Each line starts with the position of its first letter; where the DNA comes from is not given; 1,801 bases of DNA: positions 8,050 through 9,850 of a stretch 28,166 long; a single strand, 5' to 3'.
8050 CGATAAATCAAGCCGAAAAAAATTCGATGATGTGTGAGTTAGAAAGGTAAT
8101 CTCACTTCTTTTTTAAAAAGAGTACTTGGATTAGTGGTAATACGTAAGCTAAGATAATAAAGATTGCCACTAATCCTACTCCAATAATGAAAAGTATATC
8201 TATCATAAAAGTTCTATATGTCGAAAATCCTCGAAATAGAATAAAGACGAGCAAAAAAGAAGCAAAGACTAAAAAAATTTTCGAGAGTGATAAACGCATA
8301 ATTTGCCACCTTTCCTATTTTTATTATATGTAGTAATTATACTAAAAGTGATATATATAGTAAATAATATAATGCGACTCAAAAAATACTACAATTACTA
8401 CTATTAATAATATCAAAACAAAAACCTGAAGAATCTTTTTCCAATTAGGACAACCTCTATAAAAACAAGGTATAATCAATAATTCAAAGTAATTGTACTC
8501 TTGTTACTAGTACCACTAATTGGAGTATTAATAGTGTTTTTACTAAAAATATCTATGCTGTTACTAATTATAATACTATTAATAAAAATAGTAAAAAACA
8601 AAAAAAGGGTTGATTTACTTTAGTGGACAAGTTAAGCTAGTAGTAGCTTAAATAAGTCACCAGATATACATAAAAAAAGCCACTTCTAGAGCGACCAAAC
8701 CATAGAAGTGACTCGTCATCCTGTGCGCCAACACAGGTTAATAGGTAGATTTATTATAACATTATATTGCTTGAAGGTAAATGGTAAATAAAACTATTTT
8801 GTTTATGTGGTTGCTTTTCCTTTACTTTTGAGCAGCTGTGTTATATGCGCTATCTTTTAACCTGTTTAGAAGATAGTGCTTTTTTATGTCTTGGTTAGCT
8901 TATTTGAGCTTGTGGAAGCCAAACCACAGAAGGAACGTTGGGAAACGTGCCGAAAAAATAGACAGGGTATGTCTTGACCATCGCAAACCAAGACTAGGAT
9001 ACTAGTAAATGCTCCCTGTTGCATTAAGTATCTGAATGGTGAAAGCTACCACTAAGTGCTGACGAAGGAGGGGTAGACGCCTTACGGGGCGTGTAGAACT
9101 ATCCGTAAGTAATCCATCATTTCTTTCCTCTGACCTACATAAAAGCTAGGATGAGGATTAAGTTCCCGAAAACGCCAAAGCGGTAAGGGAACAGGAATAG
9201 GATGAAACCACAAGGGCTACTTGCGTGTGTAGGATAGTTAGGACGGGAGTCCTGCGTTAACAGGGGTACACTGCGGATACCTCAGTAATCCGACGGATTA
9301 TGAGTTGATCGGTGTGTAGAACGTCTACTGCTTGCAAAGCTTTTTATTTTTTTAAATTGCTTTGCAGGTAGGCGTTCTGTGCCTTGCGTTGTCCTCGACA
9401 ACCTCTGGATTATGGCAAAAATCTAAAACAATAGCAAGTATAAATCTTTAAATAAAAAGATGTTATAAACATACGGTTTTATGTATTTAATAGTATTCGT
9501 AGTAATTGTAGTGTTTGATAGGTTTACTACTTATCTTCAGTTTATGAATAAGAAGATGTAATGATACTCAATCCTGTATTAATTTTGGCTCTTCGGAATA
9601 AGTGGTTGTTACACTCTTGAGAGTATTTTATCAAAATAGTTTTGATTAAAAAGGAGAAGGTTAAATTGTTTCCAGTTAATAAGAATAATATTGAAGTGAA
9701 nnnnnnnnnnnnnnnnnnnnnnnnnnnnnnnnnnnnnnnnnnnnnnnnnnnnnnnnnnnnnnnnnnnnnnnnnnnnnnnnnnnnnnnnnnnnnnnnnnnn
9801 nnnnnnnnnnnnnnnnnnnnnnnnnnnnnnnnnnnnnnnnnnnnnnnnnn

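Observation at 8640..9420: ORF-free, GC-elevated, hairpin-dense island inside a 1.34 kb gene desert: large structured RNA, Rep-less origin or ssDNA signal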

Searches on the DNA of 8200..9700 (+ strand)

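Call 4: search_rna_families(source=window, start=8200, end=9700, threshold=evalue, max_evalue=10, show_alignments=3)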
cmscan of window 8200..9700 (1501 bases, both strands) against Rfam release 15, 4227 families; matches with E-value up to 10: 7.
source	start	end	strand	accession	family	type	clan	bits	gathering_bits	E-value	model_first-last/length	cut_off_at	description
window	8506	8582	+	RF03346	mir-881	Gene; miRNA;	-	19.9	70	1.3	1-78/78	no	mir-881 microRNA precursor family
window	9310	9384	+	RF03585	mir-3938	Gene; miRNA;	-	19.7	94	0.71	1-88/88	no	mir-3938 microRNA precursor family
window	8680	8738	-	RF02843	RefA5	Gene; antisense;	-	18.7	91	0.88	1-68/68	no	Enterococcus sRNA A5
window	9309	9385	+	RF03519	mir-238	Gene; miRNA;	-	18.2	80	2.2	1-85/85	no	mir-238 microRNA precursor family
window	9312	9386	+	RF04106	mir-1303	Gene; miRNA;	-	18.1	107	3.3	1-85/85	no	mir-1303 microRNA precursor family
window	8755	8845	+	RF00956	MIR1444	Gene; miRNA;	-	16.8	80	7.7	1-85/85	no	MIR1444 microRNA precursor family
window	9100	9172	+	RF02125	JPX_2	Gene; lncRNA;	-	16.7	48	2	1-69/69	no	JPX transcript, XIST activator conserved region 2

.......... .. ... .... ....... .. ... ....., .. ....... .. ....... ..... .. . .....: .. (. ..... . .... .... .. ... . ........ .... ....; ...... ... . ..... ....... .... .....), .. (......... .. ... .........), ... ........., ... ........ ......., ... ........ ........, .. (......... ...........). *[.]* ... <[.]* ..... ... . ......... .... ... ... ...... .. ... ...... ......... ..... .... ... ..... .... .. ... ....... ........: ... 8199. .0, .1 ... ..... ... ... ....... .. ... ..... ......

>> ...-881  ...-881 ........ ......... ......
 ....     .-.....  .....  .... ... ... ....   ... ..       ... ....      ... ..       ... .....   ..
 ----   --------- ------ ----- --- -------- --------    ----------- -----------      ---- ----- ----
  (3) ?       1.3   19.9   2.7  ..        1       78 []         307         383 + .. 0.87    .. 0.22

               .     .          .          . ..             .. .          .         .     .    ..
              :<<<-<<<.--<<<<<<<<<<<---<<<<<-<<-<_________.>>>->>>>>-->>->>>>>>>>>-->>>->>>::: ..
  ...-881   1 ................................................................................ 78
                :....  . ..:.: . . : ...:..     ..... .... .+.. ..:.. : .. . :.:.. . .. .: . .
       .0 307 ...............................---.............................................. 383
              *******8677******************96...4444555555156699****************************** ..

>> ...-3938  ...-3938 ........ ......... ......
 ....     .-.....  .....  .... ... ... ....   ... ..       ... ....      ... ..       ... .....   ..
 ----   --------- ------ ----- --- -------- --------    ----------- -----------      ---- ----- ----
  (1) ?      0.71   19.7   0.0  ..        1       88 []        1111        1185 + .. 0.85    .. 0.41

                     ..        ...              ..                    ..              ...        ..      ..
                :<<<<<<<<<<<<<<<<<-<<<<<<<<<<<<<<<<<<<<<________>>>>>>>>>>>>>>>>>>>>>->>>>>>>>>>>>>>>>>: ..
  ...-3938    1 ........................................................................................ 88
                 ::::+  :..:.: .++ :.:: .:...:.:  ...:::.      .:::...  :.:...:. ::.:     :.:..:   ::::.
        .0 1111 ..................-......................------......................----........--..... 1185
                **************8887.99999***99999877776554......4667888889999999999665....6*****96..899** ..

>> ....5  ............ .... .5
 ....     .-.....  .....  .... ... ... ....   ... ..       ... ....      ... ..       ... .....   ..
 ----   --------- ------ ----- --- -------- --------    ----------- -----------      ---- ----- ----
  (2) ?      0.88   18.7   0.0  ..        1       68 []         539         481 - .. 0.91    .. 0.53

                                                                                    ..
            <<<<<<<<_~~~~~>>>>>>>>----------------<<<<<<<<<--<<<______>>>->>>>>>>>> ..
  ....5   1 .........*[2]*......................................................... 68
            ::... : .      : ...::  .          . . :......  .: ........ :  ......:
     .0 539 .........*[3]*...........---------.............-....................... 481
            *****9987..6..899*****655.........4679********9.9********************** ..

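Call 7: search_dna_similar(query=window:8300-9650:+, collection=plasmids, mode=distant, max_rows=40)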
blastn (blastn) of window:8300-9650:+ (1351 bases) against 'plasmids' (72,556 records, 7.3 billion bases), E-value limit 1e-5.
Records with a match: 6; places in all: 6; records where one place covers at least 80% of the query: 0.
Best place of each record, by identity: 80-90% 1; 60-80% 5.
By first word of the organism name: Bacillus 5; Sutcliffiella 1.
By predicted mobility (MOB-suite, as given by PLSDB): non-mobilizable 6.
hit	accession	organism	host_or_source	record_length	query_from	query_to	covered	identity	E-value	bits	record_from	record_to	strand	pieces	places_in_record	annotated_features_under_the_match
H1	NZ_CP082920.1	Sutcliffiella horikoshii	cell culture,water from a container for ...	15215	913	1153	18%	69.8%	5e-12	82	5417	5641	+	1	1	none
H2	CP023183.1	Bacillus cereus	Marine sediments,marine sediments in ...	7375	613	812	15%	78.0%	9e-28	133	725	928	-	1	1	none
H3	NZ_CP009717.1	Bacillus thuringiensis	-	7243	613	812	15%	76.2%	2e-22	115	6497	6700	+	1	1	none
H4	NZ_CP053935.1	Bacillus thuringiensis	-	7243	613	812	15%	76.2%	2e-22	115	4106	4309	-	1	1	none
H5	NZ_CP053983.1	Bacillus thuringiensis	-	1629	613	812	15%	76.2%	2e-22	115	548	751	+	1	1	record has no annotation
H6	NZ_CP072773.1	Bacillus cereus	mixed culture,Bee Honey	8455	613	693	6%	84.3%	5e-12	82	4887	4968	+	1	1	none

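Call 8: search_dna_similar(query=window:8300-9650:+, collection=phages, mode=distant, max_rows=20)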
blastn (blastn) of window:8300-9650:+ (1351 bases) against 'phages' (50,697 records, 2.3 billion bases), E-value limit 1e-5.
No match.

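Call 9: get_annotated_region(hit=H2, flank=4000)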
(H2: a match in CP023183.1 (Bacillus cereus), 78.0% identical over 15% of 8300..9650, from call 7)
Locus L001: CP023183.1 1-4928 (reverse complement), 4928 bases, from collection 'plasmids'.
description: Bacillus cereus strain CC-1 plasmid p4, complete sequence
organism: Bacillus cereus (NCBI taxid 1396)
taxonomy: Bacteria; Bacillota; Bacilli; Bacillales; Bacillaceae; Bacillus; Bacillus cereus
host: -; source: Marine sediments,marine sediments in Liaodong Bay; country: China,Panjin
typing (MOB-suite, as given by PLSDB): non-mobilizable
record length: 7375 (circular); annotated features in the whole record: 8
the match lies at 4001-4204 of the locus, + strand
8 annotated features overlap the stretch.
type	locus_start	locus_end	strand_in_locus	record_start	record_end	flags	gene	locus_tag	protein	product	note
CDS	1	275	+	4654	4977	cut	-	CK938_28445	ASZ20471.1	chromosome segregation protein SMC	-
CDS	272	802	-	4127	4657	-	-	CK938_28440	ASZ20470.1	hypothetical protein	-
CDS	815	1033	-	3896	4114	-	-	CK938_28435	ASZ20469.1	hypothetical protein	-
CDS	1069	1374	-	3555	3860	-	-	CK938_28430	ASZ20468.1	hypothetical protein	-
CDS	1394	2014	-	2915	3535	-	-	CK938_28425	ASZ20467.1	hypothetical protein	-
CDS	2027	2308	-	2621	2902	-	-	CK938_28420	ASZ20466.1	transcriptional regulator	-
CDS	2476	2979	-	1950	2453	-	-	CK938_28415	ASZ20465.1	hypothetical protein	-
CDS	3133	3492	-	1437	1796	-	-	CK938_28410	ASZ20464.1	hypothetical protein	-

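Call 10: get_annotated_region(hit=H1, flank=8000)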
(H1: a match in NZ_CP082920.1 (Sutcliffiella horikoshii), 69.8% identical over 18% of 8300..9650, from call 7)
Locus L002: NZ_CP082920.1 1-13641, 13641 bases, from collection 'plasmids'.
description: Sutcliffiella horikoshii strain BAT plasmid pBH-BAT-15, complete sequence
organism: Sutcliffiella horikoshii (NCBI taxid 79883)
taxonomy: Bacteria; Bacillota; Bacilli; Bacillales; Bacillaceae; Sutcliffiella; Sutcliffiella horikoshii
host: -; source: cell culture,water from a container for water evaporation; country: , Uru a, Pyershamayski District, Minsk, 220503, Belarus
typing (MOB-suite, as given by PLSDB): non-mobilizable
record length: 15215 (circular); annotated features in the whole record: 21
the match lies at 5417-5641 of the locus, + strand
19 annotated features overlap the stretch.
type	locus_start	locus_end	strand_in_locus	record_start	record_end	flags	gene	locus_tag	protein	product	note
CDS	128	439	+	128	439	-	-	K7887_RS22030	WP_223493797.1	hypothetical protein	-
CDS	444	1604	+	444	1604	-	-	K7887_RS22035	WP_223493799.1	FtsK/SpoIIIE domain-containing protein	-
CDS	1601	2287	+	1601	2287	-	-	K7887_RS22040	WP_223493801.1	replication-relaxation family protein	-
CDS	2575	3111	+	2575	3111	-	-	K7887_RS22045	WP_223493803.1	DUF3967 domain-containing protein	-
CDS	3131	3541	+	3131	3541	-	-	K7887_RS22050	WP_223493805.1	helix-turn-helix domain-containing protein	-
CDS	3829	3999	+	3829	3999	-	-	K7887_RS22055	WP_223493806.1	helix-turn-helix domain-containing protein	-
CDS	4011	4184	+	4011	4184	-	-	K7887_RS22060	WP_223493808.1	hypothetical protein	-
CDS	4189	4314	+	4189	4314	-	-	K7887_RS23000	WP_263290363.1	hypothetical protein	-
CDS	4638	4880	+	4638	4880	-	-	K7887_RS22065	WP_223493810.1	hypothetical protein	-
CDS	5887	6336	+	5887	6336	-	-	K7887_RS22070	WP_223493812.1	ArpU family phage packaging/lysis transcriptional regulator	GO:0006355 - regulation of DNA-templated transcription [Evidence IEA]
CDS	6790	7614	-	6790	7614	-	-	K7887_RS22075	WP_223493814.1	hypothetical protein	-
CDS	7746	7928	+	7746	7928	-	-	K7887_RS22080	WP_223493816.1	hypothetical protein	-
CDS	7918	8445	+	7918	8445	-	-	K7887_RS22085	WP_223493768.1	hypothetical protein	-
CDS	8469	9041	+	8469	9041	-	-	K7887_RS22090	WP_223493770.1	hypothetical protein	-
CDS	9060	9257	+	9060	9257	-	-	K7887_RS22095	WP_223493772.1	hypothetical protein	-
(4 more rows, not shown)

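Call 11: get_annotated_region(hit=H3, flank=7000)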
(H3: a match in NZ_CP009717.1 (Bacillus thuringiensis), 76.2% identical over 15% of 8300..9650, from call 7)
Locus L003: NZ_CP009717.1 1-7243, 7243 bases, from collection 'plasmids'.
description: Bacillus thuringiensis strain HD682 plasmid pBGN_3, complete sequence
organism: Bacillus thuringiensis (NCBI taxid 1428)
taxonomy: Bacteria; Bacillota; Bacilli; Bacillales; Bacillaceae; Bacillus; Bacillus thuringiensis
host: -; source: -; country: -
typing (MOB-suite, as given by PLSDB): non-mobilizable
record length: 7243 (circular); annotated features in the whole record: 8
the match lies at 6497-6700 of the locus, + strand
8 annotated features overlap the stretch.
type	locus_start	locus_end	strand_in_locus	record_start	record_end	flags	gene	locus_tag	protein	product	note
CDS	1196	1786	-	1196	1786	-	-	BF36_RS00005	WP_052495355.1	recombinase family protein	GO:0006310 - DNA recombination [Evidence IEA]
CDS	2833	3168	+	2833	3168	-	-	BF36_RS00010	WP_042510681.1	hypothetical protein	-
CDS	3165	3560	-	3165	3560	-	-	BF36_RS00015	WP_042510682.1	helix-turn-helix domain-containing protein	-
CDS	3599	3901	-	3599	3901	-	-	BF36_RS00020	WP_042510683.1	hypothetical protein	-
CDS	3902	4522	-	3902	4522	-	-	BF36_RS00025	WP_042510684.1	hypothetical protein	-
CDS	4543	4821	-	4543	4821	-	-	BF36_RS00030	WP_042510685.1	helix-turn-helix transcriptional regulator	-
CDS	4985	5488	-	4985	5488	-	-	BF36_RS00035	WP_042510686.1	hypothetical protein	-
CDS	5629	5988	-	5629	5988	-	-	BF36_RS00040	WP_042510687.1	hypothetical protein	-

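Call 12: get_annotated_region(hit=H6, flank=8000)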
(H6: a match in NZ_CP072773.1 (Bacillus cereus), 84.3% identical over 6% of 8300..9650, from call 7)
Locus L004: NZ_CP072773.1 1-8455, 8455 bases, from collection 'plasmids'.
description: Bacillus cereus strain BC07 plasmid pBC07-4, complete sequence
organism: Bacillus cereus (NCBI taxid 1396)
taxonomy: Bacteria; Bacillota; Bacilli; Bacillales; Bacillaceae; Bacillus; Bacillus cereus
host: -; source: mixed culture,Bee Honey; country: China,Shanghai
typing (MOB-suite, as given by PLSDB): non-mobilizable
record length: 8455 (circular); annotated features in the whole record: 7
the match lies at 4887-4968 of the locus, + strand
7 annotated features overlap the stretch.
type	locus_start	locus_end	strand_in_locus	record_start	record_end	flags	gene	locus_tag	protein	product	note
CDS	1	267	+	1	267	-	-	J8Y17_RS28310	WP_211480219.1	XRE family transcriptional regulator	-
CDS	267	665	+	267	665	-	-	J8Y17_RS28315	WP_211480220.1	phBC6A51 family helix-turn-helix protein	-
CDS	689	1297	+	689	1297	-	-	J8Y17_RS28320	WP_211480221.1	hypothetical protein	-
CDS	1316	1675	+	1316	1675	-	-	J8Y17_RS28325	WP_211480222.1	hypothetical protein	-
CDS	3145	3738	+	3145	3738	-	-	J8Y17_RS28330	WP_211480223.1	hypothetical protein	-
CDS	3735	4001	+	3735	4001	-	-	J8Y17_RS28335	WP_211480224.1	hypothetical protein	-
CDS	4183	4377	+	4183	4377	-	-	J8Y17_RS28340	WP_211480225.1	hypothetical protein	-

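Call 21: search_dna_similar(query=L001:3970-4560:+, collection=plasmids, mode=distant, max_rows=60)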
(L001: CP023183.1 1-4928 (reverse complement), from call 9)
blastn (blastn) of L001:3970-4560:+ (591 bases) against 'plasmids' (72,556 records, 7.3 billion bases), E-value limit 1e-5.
Records with a match: 22; places in all: 22; records where one place covers at least 80% of the query: 4.
Best place of each record, by identity: >=99% 4; 80-90% 12; 60-80% 6.
By first word of the organism name: Bacillus 21; Sutcliffiella 1.
By predicted mobility (MOB-suite, as given by PLSDB): non-mobilizable 22.
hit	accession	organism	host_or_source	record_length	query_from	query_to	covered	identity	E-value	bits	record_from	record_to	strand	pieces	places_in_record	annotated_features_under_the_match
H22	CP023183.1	Bacillus cereus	Marine sediments,marine sediments in ...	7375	1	591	100%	100.0%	0e+0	1067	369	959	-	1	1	none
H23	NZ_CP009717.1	Bacillus thuringiensis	-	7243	1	591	100%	99.2%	0e+0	1042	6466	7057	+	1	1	none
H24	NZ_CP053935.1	Bacillus thuringiensis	-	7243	1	591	100%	99.2%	0e+0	1042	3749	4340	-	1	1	none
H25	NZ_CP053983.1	Bacillus thuringiensis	-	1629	1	591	100%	99.2%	0e+0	1042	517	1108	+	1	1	record has no annotation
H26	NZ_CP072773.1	Bacillus cereus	mixed culture,Bee Honey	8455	2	591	39%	83.5%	2e-25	233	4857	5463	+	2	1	none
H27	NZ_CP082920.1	Sutcliffiella horikoshii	cell culture,water from a container for ...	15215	132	306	30%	72.1%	1e-14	88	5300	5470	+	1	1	none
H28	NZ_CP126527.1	Bacillus toyonensis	bacterial isolate,semidesertic area ...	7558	447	591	25%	79.6%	2e-25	123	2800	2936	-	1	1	none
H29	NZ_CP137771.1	Bacillus cereus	Passiflora edulis Sims,Pure ...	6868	447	591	25%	78.9%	6e-26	125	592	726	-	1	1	none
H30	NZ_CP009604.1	Bacillus cereus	soil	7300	462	591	22%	87.7%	4e-34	152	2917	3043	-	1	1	none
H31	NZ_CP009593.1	Bacillus cereus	-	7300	462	591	22%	87.7%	4e-34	152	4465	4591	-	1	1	none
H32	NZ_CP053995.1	Bacillus cereus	-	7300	462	591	22%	87.7%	4e-34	152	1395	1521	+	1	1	none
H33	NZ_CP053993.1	Bacillus cereus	-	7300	462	591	22%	87.7%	4e-34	152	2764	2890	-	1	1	none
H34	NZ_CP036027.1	Bacillus mycoides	cell culture,soil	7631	454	591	22%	84.0%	4e-9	133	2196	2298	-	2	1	none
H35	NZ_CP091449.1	Bacillus cereus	Moringa oleifera,whole organism,root ...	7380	461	588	22%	78.9%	1e-22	114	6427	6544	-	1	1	none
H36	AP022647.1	Bacillus wiedmannii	-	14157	462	591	22%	76.5%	2e-13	85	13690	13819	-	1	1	none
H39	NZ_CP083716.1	Bacillus velezensis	cell culture,Meju, fermented soybean ...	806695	103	235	23%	71.6%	2e-6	62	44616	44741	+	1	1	none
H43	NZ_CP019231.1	Bacillus thuringiensis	-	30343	461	517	10%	84.2%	7e-6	60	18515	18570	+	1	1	none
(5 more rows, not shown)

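Call 22: search_dna_similar(query=L002:5170-5670:+, collection=plasmids, mode=distant, max_rows=60)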
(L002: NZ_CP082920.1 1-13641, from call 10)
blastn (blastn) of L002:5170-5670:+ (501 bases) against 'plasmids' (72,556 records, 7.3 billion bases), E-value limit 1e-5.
Records with a match: 7; places in all: 7; records where one place covers at least 80% of the query: 1.
Best place of each record, by identity: >=99% 1; 80-90% 1; 60-80% 5.
By first word of the organism name: Bacillus 4; Sutcliffiella 1; Pseudalkalibacillus 1; Planococcus 1.
By predicted mobility (MOB-suite, as given by PLSDB): non-mobilizable 7.
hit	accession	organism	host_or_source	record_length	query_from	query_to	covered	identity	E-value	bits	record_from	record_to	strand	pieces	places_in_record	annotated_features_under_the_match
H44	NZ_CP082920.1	Sutcliffiella horikoshii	cell culture,water from a container for ...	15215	1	501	100%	100.0%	0e+0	904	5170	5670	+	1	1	none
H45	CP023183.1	Bacillus cereus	Marine sediments,marine sediments in ...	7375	131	301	34%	72.1%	1e-14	88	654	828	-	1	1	none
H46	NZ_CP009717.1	Bacillus thuringiensis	-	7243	131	301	34%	72.1%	1e-14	88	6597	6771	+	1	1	none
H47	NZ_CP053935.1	Bacillus thuringiensis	-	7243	131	301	34%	72.1%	1e-14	88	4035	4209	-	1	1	none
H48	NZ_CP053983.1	Bacillus thuringiensis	-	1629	131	301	34%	72.1%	1e-14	88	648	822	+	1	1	record has no annotation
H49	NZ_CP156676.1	Pseudalkalibacillus hwajinpoensis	mixed culture,soil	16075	9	115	21%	79.3%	4e-14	86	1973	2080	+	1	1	none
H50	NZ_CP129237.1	Planococcus sp. N022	single cell,soil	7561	21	115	19%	84.8%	6e-19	103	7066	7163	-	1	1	none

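Call 34: get_annotated_region(hit=H39, flank=6000)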
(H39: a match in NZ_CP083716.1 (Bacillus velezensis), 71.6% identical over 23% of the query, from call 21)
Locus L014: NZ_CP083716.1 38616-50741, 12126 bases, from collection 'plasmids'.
description: Bacillus velezensis strain DMB05 plasmid pDMB05-1, complete sequence
organism: Bacillus velezensis (NCBI taxid 492670)
taxonomy: Bacteria; Bacillota; Bacilli; Bacillales; Bacillaceae; Bacillus; Bacillus velezensis
host: -; source: cell culture,Meju, fermented soybean brick; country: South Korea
typing (MOB-suite, as given by PLSDB): non-mobilizable
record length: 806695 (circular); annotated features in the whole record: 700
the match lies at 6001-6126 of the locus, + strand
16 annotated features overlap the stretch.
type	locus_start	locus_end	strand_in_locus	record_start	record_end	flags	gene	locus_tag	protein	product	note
CDS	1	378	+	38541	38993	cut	-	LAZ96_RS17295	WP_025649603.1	putative toxin-antitoxin system toxin component, PIN family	-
CDS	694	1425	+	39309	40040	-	-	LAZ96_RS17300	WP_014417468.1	hypothetical protein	-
CDS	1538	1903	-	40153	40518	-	-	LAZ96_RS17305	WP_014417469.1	DUF1433 domain-containing protein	-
CDS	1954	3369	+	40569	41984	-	-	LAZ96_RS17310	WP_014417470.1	hypothetical protein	-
CDS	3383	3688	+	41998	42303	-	-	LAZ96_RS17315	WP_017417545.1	hypothetical protein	-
CDS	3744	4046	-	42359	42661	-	-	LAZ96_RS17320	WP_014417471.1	hypothetical protein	-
CDS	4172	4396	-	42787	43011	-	-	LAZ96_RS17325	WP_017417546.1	helix-turn-helix domain-containing protein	-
CDS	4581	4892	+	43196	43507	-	-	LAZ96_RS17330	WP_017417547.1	hypothetical protein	-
CDS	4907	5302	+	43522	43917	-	-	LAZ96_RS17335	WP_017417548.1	hypothetical protein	-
CDS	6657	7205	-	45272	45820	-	-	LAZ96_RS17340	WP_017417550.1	hypothetical protein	-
CDS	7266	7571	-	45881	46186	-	-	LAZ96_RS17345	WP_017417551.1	YjdJ family protein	-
CDS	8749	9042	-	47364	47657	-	-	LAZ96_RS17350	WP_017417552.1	hypothetical protein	-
CDS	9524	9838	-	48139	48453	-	-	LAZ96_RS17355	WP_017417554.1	contact-dependent growth inhibition system immunity protein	-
CDS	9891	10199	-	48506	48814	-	-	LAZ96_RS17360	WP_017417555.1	hypothetical protein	-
CDS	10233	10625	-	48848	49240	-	-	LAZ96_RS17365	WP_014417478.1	hypothetical protein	-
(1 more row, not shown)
